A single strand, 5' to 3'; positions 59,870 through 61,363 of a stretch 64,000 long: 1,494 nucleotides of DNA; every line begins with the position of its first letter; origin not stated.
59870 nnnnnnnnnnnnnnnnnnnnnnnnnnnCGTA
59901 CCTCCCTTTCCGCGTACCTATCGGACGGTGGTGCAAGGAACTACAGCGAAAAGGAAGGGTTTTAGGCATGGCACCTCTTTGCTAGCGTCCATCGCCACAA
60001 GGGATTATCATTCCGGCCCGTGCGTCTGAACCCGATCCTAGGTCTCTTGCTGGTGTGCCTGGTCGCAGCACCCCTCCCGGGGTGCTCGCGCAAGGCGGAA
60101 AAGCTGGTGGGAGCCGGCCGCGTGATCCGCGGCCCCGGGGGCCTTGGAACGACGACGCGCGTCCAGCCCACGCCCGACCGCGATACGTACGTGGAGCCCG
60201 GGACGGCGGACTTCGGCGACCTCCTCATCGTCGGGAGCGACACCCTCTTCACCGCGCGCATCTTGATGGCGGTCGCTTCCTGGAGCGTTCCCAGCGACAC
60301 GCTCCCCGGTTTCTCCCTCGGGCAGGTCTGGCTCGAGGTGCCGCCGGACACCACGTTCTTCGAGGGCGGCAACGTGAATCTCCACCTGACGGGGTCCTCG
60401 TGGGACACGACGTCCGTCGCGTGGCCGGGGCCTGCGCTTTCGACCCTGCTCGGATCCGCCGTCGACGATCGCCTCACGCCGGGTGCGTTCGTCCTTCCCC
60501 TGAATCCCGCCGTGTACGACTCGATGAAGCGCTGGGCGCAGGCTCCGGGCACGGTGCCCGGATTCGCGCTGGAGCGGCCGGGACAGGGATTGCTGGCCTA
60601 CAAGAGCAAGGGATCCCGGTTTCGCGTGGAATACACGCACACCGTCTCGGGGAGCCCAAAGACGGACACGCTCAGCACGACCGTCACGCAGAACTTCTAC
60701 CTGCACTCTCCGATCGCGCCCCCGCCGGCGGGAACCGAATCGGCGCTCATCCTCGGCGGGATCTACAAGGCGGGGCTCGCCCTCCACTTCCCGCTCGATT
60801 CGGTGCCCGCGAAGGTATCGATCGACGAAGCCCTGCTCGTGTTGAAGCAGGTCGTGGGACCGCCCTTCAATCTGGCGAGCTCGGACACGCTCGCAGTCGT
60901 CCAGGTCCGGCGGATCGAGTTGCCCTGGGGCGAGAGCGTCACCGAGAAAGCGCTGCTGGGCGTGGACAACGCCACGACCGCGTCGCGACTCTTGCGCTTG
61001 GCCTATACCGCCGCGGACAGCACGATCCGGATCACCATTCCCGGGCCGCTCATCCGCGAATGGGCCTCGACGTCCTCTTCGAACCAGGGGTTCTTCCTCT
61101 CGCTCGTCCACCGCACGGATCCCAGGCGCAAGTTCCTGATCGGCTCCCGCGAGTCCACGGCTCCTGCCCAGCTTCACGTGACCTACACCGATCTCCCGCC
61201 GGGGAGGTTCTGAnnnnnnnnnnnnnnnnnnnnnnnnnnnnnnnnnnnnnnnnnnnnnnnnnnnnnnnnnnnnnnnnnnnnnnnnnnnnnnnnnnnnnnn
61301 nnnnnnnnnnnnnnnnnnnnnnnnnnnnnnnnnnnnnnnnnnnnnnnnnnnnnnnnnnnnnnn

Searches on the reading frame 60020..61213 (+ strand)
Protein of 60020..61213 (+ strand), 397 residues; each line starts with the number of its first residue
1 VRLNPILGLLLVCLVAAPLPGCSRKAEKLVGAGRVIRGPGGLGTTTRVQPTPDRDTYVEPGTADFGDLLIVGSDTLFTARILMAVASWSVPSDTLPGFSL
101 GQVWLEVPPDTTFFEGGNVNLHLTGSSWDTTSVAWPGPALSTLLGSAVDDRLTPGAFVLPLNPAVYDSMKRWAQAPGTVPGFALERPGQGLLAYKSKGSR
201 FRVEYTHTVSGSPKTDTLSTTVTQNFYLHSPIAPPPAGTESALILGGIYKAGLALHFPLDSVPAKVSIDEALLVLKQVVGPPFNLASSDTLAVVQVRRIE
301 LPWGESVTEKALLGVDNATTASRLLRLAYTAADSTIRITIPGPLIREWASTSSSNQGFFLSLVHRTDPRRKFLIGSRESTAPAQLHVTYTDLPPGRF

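Call 3: search_protein_families(library=pfam, proteins=[window:60020-61213:+], max_evalue=0.1)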
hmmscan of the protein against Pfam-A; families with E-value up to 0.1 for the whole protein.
window:60020-61213:+ (397 aa): 0 families

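Call 4: search_protein_families(library=ncbifam, proteins=[window:60020-61213:+], max_evalue=0.1)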
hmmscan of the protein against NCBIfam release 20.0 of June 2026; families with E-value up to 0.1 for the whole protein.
window:60020-61213:+ (397 aa): 1 family
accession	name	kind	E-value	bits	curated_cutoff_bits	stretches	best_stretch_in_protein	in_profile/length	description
NF033679.1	DNRLRE_dom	domain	1.3e-05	25.4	34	1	255-384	35-160/164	DNRLRE domain-containing protein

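Call 7: search_solved_structures(query=window:60020-61213:+, max_evalue=1)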
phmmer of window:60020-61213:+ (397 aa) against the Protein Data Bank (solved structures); distinct sequences matched with E-value up to 1: 1.
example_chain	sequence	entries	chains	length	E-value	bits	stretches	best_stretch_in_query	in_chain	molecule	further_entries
8qby_R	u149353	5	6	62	0.85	11.5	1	81-118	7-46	Zinc finger CHCC-type domain-containing protein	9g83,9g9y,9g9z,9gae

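Call 13: find_homologous_proteins(query=window:60020-61213:+)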
Query window:60020-61213:+ (397 aa): 58 proteins with E <= 0.001 among 8000 candidates.
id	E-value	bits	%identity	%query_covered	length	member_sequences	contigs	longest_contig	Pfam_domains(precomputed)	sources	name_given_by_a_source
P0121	2.8e-242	821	92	100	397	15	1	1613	-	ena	-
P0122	1.9e-226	769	87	100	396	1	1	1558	-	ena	-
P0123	9.8e-205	698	82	97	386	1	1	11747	-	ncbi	-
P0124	3.4e-202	690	79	100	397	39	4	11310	-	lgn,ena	-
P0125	1.9e-171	588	69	100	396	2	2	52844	-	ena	-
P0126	3.3e-161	555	66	100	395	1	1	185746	-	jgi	jgi:hypothetical protein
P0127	4.0e-158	544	67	95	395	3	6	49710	-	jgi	-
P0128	7.4e-156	537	66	98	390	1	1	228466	-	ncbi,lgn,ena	-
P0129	5.0e-150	518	62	100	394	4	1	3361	-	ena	-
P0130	1.2e-137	477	57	100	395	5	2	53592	-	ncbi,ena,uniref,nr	ncbi:MAG: hypothetical protein E6K76_10955 [Candidatus Eisenbacteria bacterium]|uniref:DNRLRE domain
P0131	7.7e-135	468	57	100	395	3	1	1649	-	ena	-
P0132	9.2e-133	461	56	100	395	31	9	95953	-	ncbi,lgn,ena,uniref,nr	ncbi:MAG: hypothetical protein E6K77_02770 [Candidatus Eisenbacteria bacterium]|uniref:DNRLRE domain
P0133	1.1e-126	441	54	100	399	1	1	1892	-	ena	-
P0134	1.4e-126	441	55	95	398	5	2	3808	-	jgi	jgi:hypothetical protein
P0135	7.6e-120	418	53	100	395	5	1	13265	-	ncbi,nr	ncbi:MAG TPA: hypothetical protein VER38_01480 [Candidatus Eisenbacteria bacterium]|nr:hypothetical 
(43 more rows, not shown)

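Call 16: search_solved_structures(query=A1, max_evalue=10, show_alignments=3)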
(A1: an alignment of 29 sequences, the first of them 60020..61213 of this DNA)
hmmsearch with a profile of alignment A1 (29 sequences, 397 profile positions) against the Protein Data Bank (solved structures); distinct sequences matched with E-value up to 10: 1.
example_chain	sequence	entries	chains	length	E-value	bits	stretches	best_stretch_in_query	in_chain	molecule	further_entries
3i24_A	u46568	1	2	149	1.8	10.4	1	122-156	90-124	HIT family hydrolase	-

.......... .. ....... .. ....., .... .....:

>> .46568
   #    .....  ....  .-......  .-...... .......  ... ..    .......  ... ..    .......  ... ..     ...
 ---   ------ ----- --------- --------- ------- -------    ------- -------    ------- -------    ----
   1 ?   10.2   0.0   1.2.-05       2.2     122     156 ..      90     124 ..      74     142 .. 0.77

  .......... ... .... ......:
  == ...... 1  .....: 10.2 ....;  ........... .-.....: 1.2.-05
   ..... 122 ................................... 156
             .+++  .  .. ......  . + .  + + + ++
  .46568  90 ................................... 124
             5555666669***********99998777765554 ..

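Call 27: predict_structure(alignment_id=A1)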
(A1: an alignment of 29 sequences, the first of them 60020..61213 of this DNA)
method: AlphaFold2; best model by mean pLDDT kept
length: 397 residues; sequences in the alignment: 29
mean_pLDDT: 87.6   pTM: 0.79
mean pLDDT of the five models: 87.6, 87.0, 86.7, 86.0, 85.0
residues with pLDDT >= 90: 263; 70-90: 92; 50-70: 20; < 50: 22
segments of 3 or more residues with pLDDT < 50: 20-37
pLDDT, mean of each block of 10 residues (from residue 1): 68 65 42 46 81 95 93 95 95 95 96 89 92 90 96 89 95 93 95 94 96 96 96 90 94 93 82 89 72 95 93 92 93 92 90 93 88 94 93 61
secondary structure, 60 per line:
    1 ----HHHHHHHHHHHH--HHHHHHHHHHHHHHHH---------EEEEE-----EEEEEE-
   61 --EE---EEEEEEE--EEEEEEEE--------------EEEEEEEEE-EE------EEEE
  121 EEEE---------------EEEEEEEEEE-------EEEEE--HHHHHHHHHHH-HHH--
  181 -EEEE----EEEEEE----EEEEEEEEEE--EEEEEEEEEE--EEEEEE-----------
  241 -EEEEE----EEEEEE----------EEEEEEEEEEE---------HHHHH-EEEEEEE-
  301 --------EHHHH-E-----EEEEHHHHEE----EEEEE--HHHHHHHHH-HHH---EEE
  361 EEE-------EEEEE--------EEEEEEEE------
elements in order: H5-16 H19-34 E44-48 E54-59 E68-74 E77-84 E99-107 E117-124 E140-149 E157-161 H164-174 E182-185 E190-195 E200-209 E212-221 E224-229 E242-246 E251-256 E267-277 H287-291 E293-299 H310-313 E321-324 H325-328 E335-339 H342-350 E358-363 E371-375 E384-391

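Call 30: fold_search(model_id=the predicted structure, library=pdb)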
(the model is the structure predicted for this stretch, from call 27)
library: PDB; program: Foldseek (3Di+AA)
matches with E <= 10: 853; with E <= 0.001: 14
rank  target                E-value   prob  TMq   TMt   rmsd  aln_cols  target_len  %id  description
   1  9hjm_G                4.5e-13  1.00  0.54  0.50   8.1       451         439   12  Porphyromonas gingivalis BAM complex (released 2025-11-19)
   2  9his_G                7.0e-13  1.00  0.57  0.45   7.7       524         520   10  Extracellular components BamHIJK of the Bacteroides thetaiotaomicron BAM machinery (released 2025-08-27)
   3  9n2d_C                2.8e-12  1.00  0.57  0.46   9.2       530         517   11  Cryo-EM structure of an extended F. johnsoniae BAM complex, composite map (released 2025-07-09)
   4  1w8x_J                8.7e-05  0.23  0.11  0.11  26.2       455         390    9  Structural analysis of PRD1 (released 2004-11-11)
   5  5j7u_A                1.1e-04  0.21  0.10  0.07  29.9       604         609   10  Faustovirus major capsid protein (released 2016-05-18)
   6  8wab_A                1.4e-04  1.00  0.33  0.67   3.2       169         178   15  Crystal structure of a chondroitin sulfate-binding carbohydrate binding module of a chondroitinase (released 2024-01-17)
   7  8wab_B                2.7e-04  1.00  0.33  0.68   3.3       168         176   15  Crystal structure of a chondroitin sulfate-binding carbohydrate binding module of a chondroitinase (released 2024-01-17)
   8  4z23                  3.1e-04  0.63  0.16  0.19  18.7       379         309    9  BspA_C_WT (released 2016-06-29)
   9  5j7u_H                3.1e-04  0.12  0.09  0.07  30.4       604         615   10  Faustovirus major capsid protein (released 2016-05-18)
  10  5j7o_B                4.5e-04  0.14  0.10  0.08  29.9       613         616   10  Faustovirus major capsid protein (released 2016-05-18)
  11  7l0o_B                4.7e-04  0.54  0.15  0.13  19.4       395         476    9  Streptococcus gordonii C123 Domain(s)-Structural and Functional Analysis (released 2021-09-08)
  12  5dza                  6.6e-04  0.30  0.13  0.16  22.4       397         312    9  Streptococcus agalactiae AgI/II polypeptide BspA C terminal domain (WT) (released 2016-06-22)
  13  1w8x_G                6.6e-04  0.13  0.11  0.11  25.3       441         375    9  Structural analysis of PRD1 (released 2004-11-11)
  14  6ku9_A                8.2e-04  0.13  0.10  0.09  29.7       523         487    9  Structure of the African swine fever virus major capsid protein p72 (released 2019-09-25)
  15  9lj6                  1.0e-03  0.30  0.12  0.16  18.7       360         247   10  Crystal Structure of C-terminal rigid fragment containing middle and C-terminal domains of the Basal pilin EbpB from Ent (released 2025-07-16)
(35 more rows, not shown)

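Call 56: search_protein_representatives(alignment_id=A1)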
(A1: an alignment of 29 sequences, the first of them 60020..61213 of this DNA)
Query: 29 sequences, 397 profile positions. Proteins with E-value up to 0.001 (for the whole library): 490; up to 1e-10: 77; up to 1e-30: 29. The best 150 are listed.
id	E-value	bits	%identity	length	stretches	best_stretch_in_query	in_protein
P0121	3.7e-169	579.1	-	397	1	1-397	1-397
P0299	2.4e-143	494.1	-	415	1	1-397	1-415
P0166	5.9e-141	486.2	-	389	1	1-397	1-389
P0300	1.8e-136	471.5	-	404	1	1-397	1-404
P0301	5.0e-130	450.2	-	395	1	1-397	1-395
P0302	4.8e-126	437.1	-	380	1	20-397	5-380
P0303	1.6e-124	432.1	-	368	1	30-397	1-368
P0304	4.0e-119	414.3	-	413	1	1-397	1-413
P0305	4.1e-119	414.3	-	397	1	3-397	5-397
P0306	1.2e-113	396.3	-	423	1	1-397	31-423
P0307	1.4e-113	396.1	-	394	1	1-397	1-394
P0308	4.0e-106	371.5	-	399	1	5-397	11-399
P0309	1.7e-94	333.2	-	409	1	3-397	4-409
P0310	6.9e-93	327.9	-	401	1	6-397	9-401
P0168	9.1e-93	327.5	-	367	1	1-221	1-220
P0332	6.0e-18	81.2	-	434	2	216-391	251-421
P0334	2.2e-16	76.0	-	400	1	7-390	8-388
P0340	1.2e-14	70.3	-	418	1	5-396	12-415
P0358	1.2e-11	60.4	-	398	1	9-394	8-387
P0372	9.0e-11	57.6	-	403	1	7-397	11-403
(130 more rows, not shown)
